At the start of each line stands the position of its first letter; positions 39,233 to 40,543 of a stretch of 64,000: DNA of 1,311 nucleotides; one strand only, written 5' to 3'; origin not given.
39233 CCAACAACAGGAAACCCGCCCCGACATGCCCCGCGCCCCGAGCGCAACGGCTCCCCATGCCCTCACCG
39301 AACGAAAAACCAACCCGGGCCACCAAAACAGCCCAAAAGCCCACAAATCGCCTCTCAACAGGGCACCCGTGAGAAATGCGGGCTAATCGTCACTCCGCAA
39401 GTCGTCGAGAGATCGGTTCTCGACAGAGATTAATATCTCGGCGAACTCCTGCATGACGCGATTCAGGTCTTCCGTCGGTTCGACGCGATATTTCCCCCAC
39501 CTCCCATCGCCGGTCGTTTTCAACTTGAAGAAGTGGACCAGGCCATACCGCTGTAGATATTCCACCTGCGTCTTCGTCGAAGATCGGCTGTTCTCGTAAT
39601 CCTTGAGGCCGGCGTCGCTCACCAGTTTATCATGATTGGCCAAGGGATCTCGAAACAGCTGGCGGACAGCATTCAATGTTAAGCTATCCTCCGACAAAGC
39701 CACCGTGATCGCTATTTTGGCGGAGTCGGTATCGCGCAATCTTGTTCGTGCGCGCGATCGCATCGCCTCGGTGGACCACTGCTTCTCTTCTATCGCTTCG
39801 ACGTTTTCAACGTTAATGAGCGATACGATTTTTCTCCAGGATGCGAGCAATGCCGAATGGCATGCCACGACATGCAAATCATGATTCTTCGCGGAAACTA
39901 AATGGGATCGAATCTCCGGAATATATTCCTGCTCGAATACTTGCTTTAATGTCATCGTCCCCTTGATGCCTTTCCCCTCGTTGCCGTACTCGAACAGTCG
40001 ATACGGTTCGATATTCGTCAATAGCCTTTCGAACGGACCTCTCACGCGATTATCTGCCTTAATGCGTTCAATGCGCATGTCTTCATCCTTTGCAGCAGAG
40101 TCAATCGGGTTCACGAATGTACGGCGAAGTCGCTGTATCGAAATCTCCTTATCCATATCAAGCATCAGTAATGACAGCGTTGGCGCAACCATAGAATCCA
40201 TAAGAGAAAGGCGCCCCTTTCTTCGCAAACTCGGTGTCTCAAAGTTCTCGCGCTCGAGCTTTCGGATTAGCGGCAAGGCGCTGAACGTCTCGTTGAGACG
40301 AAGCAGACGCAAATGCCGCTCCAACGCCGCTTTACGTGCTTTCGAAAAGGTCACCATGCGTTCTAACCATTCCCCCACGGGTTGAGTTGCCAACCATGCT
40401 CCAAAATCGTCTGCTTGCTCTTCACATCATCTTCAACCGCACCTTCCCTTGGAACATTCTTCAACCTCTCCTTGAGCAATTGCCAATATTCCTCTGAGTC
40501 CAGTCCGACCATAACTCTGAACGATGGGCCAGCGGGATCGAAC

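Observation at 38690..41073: Low-GC island next to an IS1380-type transposase remnant: two overlapping unknown genes, the first a secreted protein whose composition switches mid-gene (polymorphic-toxin/immunity-like layout)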

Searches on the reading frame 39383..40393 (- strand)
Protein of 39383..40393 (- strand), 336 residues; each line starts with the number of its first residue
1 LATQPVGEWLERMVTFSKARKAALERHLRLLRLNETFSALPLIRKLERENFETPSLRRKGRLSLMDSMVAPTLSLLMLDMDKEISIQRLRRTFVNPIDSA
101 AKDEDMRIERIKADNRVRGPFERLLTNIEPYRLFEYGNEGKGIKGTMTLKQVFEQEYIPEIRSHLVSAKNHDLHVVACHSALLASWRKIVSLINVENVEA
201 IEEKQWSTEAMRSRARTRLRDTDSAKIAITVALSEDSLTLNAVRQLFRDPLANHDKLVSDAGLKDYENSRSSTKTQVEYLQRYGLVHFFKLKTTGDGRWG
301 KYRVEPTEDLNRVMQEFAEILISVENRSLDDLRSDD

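Call 4: search_protein_families(library=pfam, proteins=[window:39383-40393:-], max_evalue=1)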
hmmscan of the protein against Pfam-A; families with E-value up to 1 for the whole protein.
window:39383-40393:- (336 aa): 2 families
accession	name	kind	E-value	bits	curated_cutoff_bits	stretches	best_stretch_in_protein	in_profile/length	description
PF24042.1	DUF7351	-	0.057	13.6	31.2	1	182-241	111-170/177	Domain of unknown function (DUF7351)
PF20714.3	HTH_64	-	0.1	13.2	27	1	238-255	1-18/65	DpiA-like helix-turn-helix domain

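Call 8: search_protein_families(library=padloc, proteins=[window:39383-40357:-], max_evalue=1)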
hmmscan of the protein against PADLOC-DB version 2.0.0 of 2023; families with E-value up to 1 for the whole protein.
window:39383-40357:- (324 aa): 1 family
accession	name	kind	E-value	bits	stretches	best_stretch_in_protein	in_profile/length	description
PDLC03795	RTasSLATT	-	0.0039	14.8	1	184-231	2-48/183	DRT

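Call 9: search_protein_families(library=ncbifam, proteins=[window:39383-40357:-], max_evalue=1)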
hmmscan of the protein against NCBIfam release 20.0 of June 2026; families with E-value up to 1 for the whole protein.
window:39383-40357:- (324 aa): 1 family
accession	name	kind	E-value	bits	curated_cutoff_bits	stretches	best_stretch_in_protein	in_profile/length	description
NF007467.0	PRK10046.1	equivalog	0.031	13.8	264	1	223-267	159-200/226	two-component response regulator DpiA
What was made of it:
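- Closest known: MarR-family. Different: There is no sequence-family membership: no Pfam or NCBIfam hit (calls 4, 9).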

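Call 10: search_protein_families(library=phrogs, proteins=[window:39383-40357:-], max_evalue=1)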
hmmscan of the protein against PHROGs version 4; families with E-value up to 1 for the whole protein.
window:39383-40357:- (324 aa): 2 families
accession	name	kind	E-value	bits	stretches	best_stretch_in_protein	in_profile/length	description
phrog_38826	-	unknown function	0.088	14.4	0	222-266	39-83/94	-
phrog_4762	-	unknown function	0.1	11.5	1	237-311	287-361/822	-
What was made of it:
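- On Polymorphic toxin system: No Pfam, NCBIfam, PADLOC or PHROG match for A at E <= 1 apart from noise (calls 4, 8-10).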

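Call 12: find_homologous_proteins(query=window:39383-40357:-, max_evalue=0.01)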
Query window:39383-40357:- (324 aa): 3 proteins with E <= 0.01 among 2799 candidates.
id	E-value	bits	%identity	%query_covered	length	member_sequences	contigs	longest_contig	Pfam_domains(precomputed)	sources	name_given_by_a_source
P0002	2.4e-181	620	91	100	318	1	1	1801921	-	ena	-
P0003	1.9e-146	505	100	71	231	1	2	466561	-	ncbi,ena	-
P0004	2.9e-65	239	43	100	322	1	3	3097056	-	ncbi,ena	-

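Call 13: find_encoding_contigs(protein=P0004, flank=8000, max_places=5)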
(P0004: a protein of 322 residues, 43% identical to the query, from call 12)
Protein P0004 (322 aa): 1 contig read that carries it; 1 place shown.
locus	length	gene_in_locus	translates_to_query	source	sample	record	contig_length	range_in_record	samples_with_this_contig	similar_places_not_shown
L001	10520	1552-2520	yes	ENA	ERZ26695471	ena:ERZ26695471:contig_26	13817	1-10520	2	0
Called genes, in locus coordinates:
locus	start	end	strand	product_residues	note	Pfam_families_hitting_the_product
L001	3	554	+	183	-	?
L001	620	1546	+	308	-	-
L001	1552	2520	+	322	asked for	-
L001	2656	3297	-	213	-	PF02538:Hydantoinase_B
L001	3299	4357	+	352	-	-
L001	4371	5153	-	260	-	PF01755:Glyco_transf_25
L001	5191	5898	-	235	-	PF00005:ABC_tran, PF02463:SMC_N (faint)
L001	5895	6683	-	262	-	PF00005:ABC_tran, PF13304:AAA_21 (faint)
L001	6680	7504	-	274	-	PF06007:PhnJ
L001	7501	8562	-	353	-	PF05861:PhnI, PF06754:PhnG (weak)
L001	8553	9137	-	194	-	PF05845:PhnH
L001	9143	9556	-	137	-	PF06754:PhnG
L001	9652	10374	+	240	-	PF00392:GntR, PF13545:HTH_Crp_2 (faint), PF07702:UTRA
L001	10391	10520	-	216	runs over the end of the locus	PF05719:GPP34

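Call 14: find_encoding_contigs(protein=P0002, flank=8000, max_places=5)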
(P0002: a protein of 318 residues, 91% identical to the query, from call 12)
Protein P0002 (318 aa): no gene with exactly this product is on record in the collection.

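Call 22: find_encoding_contigs(protein=P0003, flank=3000, max_places=4)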
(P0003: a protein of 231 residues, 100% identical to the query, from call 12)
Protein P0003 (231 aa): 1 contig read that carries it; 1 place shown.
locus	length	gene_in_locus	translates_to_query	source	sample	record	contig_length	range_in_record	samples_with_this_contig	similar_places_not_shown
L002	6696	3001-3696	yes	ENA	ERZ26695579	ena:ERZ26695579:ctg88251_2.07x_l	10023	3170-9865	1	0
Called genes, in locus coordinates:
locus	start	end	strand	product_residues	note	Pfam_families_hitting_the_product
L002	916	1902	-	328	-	PF00464:SHMT, PF01212:Beta_elim_lyase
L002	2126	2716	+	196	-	-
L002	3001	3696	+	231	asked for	-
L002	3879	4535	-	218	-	PF13701:DDE_Tnp_1_4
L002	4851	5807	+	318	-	PF01259:SAICAR_synt, PF02700:PurS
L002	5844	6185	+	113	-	PF13507:GATase_5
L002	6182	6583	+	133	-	PF18072:FGAR-AT_linker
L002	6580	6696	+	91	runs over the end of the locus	?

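Call 25: find_related_loci(query=A1, collection=genome_contigs, flank=10000)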
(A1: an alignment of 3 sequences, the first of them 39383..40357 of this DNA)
Query A1 (324 aa) in genome_contigs; peptide patterns used: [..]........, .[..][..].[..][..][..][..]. (x = any residue, [..] = any of these).
81 stretches matched a pattern, but none encodes a relative of the query by tblastn (E <= 1e-3).

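Call 32: search_protein_representatives(alignment_id=A1)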
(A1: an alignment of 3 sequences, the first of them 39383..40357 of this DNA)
Query: 3 sequences, 320 profile positions. Proteins with E-value up to 0.001 (for the whole library): 6; up to 1e-10: 5; up to 1e-30: 2. The best 6 are listed.
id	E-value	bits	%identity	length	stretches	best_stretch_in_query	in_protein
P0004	6.9e-172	586.9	-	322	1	1-320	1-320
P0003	5.4e-133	459.2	-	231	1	95-320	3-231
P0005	2.2e-28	115.4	-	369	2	162-274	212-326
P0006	5.2e-11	58.4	-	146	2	161-237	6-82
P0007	7.5e-11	57.8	-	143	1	164-307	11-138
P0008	1.2e-04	37.5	-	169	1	159-271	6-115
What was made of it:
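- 39383..40357 (-): Gene B, 324 aa (alternative TTG start at 40393). It is a tandem duplication of a new ~145-aa winged-helix domain: N-domain about 39884-40357, C-domain about 39386-39883. Cytoplasmic and probably DNA-binding. Only 6 representatives among 1.84 billion proteins (call 32).
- Tried and rejected: An exhaustive HMMER search of 1.84 billion representatives (call 32).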

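Call 35: find_encoding_contigs(protein=P0005, flank=8000, max_places=4)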
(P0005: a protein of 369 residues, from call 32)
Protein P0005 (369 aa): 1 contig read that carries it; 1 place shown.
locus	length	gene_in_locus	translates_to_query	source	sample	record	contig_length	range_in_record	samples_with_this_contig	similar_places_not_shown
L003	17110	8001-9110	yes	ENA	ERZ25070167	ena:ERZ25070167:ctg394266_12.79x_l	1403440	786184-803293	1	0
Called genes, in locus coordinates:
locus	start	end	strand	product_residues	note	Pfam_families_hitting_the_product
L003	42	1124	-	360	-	PF00528:BPD_transp_1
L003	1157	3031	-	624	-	PF00496:SBP_bac_5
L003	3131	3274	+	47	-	-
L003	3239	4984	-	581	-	PF01609:DDE_Tnp_1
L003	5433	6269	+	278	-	PF13340:DUF4096, PF01609:DDE_Tnp_1, PF13586:DDE_Tnp_1_2 (weak)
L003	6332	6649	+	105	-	-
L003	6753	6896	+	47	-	-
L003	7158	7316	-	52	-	-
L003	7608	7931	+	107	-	-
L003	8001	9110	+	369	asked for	-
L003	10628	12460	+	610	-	PF00496:SBP_bac_5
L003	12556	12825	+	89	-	-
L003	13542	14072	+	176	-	PF12762:DDE_Tnp_IS1595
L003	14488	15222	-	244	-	PF01609:DDE_Tnp_1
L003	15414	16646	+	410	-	PF00665:rve, PF22483:Mu-transpos_C_2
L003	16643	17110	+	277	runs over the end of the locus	PF01695:IstB_IS21, PF00308:Bac_DnaA (weak)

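Call 36: find_encoding_contigs(protein=P0007, flank=8000, max_places=4)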
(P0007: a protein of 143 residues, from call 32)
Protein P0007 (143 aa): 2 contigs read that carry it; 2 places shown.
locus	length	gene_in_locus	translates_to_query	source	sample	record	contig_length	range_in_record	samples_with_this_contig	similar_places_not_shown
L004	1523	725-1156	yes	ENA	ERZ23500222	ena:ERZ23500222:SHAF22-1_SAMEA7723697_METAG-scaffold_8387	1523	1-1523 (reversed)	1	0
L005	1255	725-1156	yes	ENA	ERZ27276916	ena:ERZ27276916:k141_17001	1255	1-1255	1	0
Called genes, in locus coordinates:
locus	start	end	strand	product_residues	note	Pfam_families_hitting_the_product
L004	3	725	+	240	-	?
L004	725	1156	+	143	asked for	-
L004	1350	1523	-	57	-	?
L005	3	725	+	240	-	?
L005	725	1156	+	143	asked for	-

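Call 46: find_encoding_contigs(protein=P0008, flank=8000, max_places=4)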
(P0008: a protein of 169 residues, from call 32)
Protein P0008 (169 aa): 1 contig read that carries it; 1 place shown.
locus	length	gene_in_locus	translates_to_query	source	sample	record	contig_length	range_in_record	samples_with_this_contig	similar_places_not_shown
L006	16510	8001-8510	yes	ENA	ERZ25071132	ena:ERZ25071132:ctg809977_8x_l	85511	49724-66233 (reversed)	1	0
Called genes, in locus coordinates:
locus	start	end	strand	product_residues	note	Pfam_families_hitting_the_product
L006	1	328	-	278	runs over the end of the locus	PF03781:FGE-sulfatase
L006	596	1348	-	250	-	PF13431:TPR_17 (faint), PF13174:TPR_6 (faint), PF13414:TPR_11, PF13432:TPR_16 (weak), PF00515:TPR_1 (weak), PF13414:TPR_11 (weak), PF00515:TPR_1, PF07719:TPR_2, +6 more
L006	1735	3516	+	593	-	PF00496:SBP_bac_5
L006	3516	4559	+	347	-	PF00528:BPD_transp_1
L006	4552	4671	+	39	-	-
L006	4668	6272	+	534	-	PF00528:BPD_transp_1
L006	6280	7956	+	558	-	PF00005:ABC_tran, PF00158:Sigma54_activat (faint), PF00931:NB-ARC (faint), PF02463:SMC_N (faint), PF13191:AAA_16 (faint), PF13401:AAA_22 (faint), PF00005:ABC_tran, PF08352:oligo_HPY (weak), +1 more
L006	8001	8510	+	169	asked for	-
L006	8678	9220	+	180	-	-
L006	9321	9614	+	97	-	PF01527:HTH_Tnp_1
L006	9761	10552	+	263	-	PF13276:HTH_21, PF00665:rve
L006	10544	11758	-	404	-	-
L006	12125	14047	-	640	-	PF23745:ANK_LRRK2 (faint), PF00023:Ank (faint), PF13606:Ank_3 (faint), PF13637:Ank_4 (faint), PF13857:Ank_5 (faint), PF24521:Ank_KRIT1 (faint), PF12796:Ank_2, PF03781:FGE-sulfatase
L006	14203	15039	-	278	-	PF03781:FGE-sulfatase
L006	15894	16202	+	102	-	-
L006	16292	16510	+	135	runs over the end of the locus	PF00072:Response_reg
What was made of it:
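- Closest known: RRNPP / ComRS-type peptide pheromone-receptor pairs. Same: Two family members sit beside Opp-type importers (calls 35, 46).
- IS elements lie next to the module in the window, L003 and L006 (calls 4, 35, 46). The L003 island is flanked by SBP_bac_5 and BPD_transp_1 genes (calls 35, 46).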

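Call 47: find_encoding_contigs(protein=P0006, flank=8000, max_places=4)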
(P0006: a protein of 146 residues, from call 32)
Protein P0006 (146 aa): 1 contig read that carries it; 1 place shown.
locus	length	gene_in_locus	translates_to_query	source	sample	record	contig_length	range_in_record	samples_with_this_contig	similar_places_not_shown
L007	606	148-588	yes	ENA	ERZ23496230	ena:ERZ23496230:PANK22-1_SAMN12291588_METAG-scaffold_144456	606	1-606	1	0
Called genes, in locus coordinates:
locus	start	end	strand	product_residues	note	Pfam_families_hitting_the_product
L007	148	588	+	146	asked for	-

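Call 51: predict_structure(alignment_id=A3)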
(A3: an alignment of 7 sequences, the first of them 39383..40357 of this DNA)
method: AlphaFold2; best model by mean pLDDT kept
length: 324 residues; sequences in the alignment: 7
mean_pLDDT: 83.3   pTM: 0.83
mean pLDDT of the five models: 83.3, 82.4, 82.3, 81.4, 81.4
residues with pLDDT >= 90: 124; 70-90: 151; 50-70: 41; < 50: 8
segments of 3 or more residues with pLDDT < 50: 284-287
pLDDT, mean of each block of 10 residues (from residue 1): 85 92 86 92 87 88 91 88 69 71 86 93 88 95 93 76 91 85 71 84 84 92 84 70 57 73 90 85 55 91 94 88 66
secondary structure, 60 per line:
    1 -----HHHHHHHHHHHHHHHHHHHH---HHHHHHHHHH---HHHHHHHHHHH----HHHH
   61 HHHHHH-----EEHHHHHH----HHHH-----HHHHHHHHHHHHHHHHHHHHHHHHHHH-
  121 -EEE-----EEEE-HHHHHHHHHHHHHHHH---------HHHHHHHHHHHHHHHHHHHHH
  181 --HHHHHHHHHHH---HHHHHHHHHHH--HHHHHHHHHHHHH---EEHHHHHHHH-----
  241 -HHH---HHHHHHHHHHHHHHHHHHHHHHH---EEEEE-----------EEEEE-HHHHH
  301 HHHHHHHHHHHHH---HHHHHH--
elements in order: H6-25 H29-38 H42-52 H57-66 H74-79 H84-87 H93-119 E122-124 E130-133 H135-150 H160-180 H183-193 H197-207 H210-222 H228-235 H248-270 E274-278 E290-294 H296-313 H317-322
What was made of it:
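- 39383..40357 (-): AF2 model: pLDDT 83, pTM 0.83 (call 51).
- On MarR-family wHTH regulator: The AF2 model is confident (call 51).
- On RRNPP-type peptide signalling: B has no TPR match and its model is two wHTH domains (calls 4, 51).
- AF2 model pLDDT 83, pTM 0.83 (call 51). B folds confidently (call 51).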

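Call 57: fold_search(model_id=the predicted structure, library=pdb)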
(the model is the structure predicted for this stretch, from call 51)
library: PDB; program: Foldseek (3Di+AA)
matches with E <= 10: 396; with E <= 0.001: 0
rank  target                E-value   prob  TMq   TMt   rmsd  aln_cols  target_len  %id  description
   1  6osa_R                1.2e-01  0.13  0.13  0.13  21.4       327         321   13  human Neurotensin Receptor 1 (hNTSR1) - Gi1 Protein Complex in non-canonical conformation (NC state) (released 2019-07-10)
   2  4pho_B                2.4e-01  0.09  0.12  0.13  29.1       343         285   11  ClyA CC6/264 ox (2-303) (released 2014-09-24)
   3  6os9_R                3.3e-01  0.08  0.12  0.13  22.1       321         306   11  human Neurotensin Receptor 1 (hNTSR1) - Gi1 Protein Complex in canonical conformation (C state) (released 2019-07-10)
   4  7lwz_E                3.6e-01  0.08  0.14  0.12  19.7       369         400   11  Apo Structure of Vibrio cholerae dGTPase protein VC1979 (released 2021-03-10)
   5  9p80_R                3.8e-01  0.08  0.13  0.13  20.6       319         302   11  NTSR1-Gi-NTS(8-13) Complex in the Non-Canonical, AHD Open State (NC-Open-Apo) (released 2026-03-25)
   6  4od4_A                3.9e-01  0.08  0.14  0.14  17.0       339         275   13  Apo structure of a UbiA homolog from Aeropyrum pernix K1 (released 2014-03-19)
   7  4zzl_A                4.5e-01  0.90  0.21  0.41   6.8       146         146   14  MexR R21W derepressor mutant causing multidrug resistance in P. aeruginosa by mexAB-oprM efflux pump expression (released 2016-07-27)
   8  4eju_A                4.5e-01  0.84  0.19  0.37  14.2       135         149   14  Staphylococcus epidermidis TcaR full length (released 2013-05-08)
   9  9p81_R                4.5e-01  0.10  0.14  0.15  19.8       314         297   11  NTSR1-Gi-NTS(8-13), GTP-bound Complex in the Canonical, AHD Open State (C-Open-GTP) (released 2026-03-25)
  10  7a0g_EEE              4.5e-01  0.08  0.12  0.12  37.4       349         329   12  Structure of the SmhB pore of the tripartite alpha-pore forming toxin, Smh, from Serratia marcescens. (released 2021-03-31)
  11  7z1l_O                4.7e-01  0.10  0.15  0.09  21.6       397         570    8  Structure of yeast RNA Polymerase III Pre-Termination Complex (PTC) (released 2022-08-31)
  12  1s3j_A                4.9e-01  0.91  0.20  0.42   9.3       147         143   12  X-ray crystal structure of YusO protein from Bacillus subtilis (released 2004-04-13)
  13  8ylg_B                4.9e-01  0.84  0.22  0.42  14.1       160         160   12  Crystal structure of Burkholderia thailandensis MftR in complex with operator DNA (released 2024-11-13)
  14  9w32_A                4.9e-01  0.06  0.12  0.11  29.0       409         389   12  antagonist 1-bound inactive SSTR5 structure (released 2026-01-21)
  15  5nj6_A                5.4e-01  0.07  0.13  0.11  26.5       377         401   11  Crystal structure of a thermostabilised human protease-activated receptor-2 (PAR2) in ternary complex with Fab3949 and (released 2017-05-03)
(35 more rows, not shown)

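Call 62: search_dna_similar(query=window:39383-40357:-, collection=plasmids, mode=protein, max_evalue=0.01)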
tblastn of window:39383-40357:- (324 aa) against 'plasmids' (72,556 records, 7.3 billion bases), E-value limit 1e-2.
No match.

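Call 63: search_dna_similar(query=window:39383-40357:-, collection=phages, mode=protein, max_evalue=0.01)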
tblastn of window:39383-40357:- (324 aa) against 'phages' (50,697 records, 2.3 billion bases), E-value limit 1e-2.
No match.

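Call 66: find_related_loci(query=A1, collection=metagenome_contigs, flank=10000)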
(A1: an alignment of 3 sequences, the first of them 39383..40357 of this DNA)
Query A1 (324 aa) in metagenome_contigs; peptide patterns used: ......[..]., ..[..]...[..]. (x = any residue, [..] = any of these).
294 stretches matched a pattern, but none encodes a relative of the query by tblastn (E <= 1e-3).

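Call 73: search_protein_families(library=pfam, proteins=[L001:3-554:+, L001:620-1546:+, L003:7575-7931:+, L004:3-725:+, L006:8678-9220:+, P0005, P0008, P0007], max_evalue=1)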
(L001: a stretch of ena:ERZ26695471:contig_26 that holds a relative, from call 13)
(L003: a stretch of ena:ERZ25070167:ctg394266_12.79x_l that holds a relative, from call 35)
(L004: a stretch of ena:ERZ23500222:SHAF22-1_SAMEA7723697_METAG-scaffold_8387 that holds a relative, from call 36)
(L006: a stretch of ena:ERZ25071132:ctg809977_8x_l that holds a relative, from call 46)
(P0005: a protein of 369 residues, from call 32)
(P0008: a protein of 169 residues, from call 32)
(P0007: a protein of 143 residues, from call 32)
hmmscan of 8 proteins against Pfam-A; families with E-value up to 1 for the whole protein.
L001:3-554:+ (183 aa): 0 families

L001:620-1546:+ (308 aa): 0 families

L003:7575-7931:+ (118 aa): 0 families

L004:3-725:+ (240 aa): 0 families

L006:8678-9220:+ (180 aa): 0 families

P0005 (369 aa): 3 families
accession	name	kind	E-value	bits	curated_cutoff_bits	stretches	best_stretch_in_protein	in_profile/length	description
PF25212.1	HVO_A0114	-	0.00033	20.8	27.6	1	302-328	46-72/84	HVO_A0114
PF01978.25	TrmB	-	0.00034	20.8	25.6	1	302-328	32-58/68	Sugar-specific transcriptional regulator TrmB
PF13225.11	D27-like_C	-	0.019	15.3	27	0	243-273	25-55/88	Beta-carotene isomerase D27-like, C-terminal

P0008 (169 aa): 0 families

P0007 (143 aa): 1 family
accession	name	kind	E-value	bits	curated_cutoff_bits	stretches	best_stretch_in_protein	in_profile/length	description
PF10491.14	Nrf1_DNA-bind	-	0.16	12.1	23.5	1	104-142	57-95/213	NLS-binding and DNA-binding and dimerisation domains of Nrf1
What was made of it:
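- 39383..40357 (-): Sub-threshold TrmB/HVO_A0114 hits on the recognition helix of P0005 (call 73).
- On MarR-family wHTH regulator: Only sub-threshold DUF7351, HTH_64 and TrmB hits (calls 4, 9, 73).
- Sub-threshold TrmB hits on the recognition helix (call 73). No toxin, immunity or trafficking-domain hit at E <= 1 in Pfam, nor in PADLOC, NCBIfam or PHROGs (calls 4, 8-10, 73).
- Tried and rejected: Family assignment of A and B: nothing in Pfam, NCBIfam, PADLOC or PHROGs (calls 4, 8-10, 73).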
